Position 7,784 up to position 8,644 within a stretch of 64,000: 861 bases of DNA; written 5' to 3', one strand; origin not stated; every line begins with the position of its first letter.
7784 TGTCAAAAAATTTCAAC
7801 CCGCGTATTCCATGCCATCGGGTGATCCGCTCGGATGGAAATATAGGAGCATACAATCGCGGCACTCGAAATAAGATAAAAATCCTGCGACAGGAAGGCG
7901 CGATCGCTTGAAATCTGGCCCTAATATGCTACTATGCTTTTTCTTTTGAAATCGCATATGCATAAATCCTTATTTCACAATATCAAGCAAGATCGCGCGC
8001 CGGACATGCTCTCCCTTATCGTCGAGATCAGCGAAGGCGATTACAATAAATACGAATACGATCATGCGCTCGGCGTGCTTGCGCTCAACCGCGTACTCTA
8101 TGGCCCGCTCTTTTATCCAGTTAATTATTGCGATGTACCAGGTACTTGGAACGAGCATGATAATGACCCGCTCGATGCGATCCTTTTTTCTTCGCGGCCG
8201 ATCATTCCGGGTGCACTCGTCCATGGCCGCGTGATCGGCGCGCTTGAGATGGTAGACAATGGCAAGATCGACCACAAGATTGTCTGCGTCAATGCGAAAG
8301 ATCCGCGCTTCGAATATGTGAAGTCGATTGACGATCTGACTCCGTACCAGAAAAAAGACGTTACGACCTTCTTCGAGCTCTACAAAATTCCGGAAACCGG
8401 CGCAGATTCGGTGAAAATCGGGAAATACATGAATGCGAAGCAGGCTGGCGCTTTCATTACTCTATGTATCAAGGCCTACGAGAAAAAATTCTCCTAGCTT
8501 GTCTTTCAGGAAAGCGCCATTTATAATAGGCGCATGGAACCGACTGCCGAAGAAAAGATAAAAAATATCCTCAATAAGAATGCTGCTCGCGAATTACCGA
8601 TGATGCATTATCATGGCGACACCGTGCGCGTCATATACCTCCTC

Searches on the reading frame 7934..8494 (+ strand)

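Call 85: search_protein_families(library=pfam, proteins=[window:7934-8494:+], max_evalue=0.001)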
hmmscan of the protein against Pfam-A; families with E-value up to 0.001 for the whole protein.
window:7934-8494:+ (187 aa): 1 family
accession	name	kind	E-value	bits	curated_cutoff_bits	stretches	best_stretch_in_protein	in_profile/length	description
PF00719.24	Pyrophosphatase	-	3.3e-43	147.6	23.5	1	29-183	2-153/153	Inorganic pyrophosphatase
